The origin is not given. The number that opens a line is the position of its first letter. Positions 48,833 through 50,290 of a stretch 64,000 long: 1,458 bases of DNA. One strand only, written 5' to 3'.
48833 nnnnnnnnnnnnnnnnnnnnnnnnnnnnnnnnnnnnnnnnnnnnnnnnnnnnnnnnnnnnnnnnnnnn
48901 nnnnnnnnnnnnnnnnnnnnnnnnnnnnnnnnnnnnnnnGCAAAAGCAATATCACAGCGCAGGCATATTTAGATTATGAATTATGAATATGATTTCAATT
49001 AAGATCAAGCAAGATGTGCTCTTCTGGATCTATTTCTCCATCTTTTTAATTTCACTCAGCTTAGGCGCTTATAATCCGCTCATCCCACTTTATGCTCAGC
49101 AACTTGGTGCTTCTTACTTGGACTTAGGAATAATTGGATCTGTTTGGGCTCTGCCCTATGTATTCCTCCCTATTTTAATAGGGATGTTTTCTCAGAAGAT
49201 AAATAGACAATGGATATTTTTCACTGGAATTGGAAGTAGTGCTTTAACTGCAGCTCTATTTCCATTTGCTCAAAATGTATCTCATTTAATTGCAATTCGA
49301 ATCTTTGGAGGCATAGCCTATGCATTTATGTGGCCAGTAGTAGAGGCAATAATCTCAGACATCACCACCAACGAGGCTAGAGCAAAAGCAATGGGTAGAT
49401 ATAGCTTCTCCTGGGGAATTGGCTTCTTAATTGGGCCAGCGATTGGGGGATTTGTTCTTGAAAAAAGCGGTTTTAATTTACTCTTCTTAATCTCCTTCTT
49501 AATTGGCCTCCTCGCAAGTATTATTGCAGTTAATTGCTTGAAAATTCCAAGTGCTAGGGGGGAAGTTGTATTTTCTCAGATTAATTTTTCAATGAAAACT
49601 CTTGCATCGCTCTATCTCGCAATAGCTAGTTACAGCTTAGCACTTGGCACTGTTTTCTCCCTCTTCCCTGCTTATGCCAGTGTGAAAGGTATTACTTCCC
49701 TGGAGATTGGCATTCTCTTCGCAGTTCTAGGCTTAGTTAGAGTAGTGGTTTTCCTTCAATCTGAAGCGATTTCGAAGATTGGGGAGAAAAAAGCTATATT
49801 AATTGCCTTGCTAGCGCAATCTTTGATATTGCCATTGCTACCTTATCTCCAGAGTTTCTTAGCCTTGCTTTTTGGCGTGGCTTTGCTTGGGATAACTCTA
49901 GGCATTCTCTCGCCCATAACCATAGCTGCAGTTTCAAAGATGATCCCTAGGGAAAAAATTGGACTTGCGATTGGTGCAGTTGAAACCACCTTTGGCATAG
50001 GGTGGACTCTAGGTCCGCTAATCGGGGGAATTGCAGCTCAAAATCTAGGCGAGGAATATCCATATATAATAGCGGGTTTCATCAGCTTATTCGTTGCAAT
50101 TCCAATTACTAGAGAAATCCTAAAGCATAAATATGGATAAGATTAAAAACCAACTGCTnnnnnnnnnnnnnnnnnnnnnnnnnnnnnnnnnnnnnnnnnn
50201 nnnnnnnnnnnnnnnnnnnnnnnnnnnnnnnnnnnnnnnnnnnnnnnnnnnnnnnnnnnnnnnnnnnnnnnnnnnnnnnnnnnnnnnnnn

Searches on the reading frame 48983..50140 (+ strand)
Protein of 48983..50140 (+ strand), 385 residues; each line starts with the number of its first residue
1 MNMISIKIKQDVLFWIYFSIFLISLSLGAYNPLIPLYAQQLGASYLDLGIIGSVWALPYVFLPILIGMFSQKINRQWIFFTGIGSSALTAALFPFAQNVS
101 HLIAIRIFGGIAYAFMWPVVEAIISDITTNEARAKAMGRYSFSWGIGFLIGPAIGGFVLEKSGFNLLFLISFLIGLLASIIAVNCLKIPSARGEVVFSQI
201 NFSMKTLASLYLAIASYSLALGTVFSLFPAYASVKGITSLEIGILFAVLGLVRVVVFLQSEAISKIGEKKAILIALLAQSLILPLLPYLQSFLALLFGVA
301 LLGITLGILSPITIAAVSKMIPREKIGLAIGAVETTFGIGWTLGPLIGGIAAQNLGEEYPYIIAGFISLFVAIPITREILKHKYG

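Call 41: search_protein_families(library=pfam, proteins=[window:48983-50140:+], max_evalue=0.00001)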
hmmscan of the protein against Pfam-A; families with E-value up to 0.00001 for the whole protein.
window:48983-50140:+ (385 aa): 4 families
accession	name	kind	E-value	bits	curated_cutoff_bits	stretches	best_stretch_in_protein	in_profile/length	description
PF07690.21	MFS_1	-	1.9e-56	191.9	33.4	2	17-282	2-281/347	Major Facilitator Superfamily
PF12832.13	MFS_1_like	-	1.8e-16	60.6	25.2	2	8-169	209-372/373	MFS_1 like family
PF05977.19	MFS_3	-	4e-11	42.5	27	1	41-188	40-191/524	Transmembrane secretion effector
PF06779.20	MFS_4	-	7.4e-10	39.1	26.3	1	29-375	11-362/364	Uncharacterised MFS-type transporter YbfB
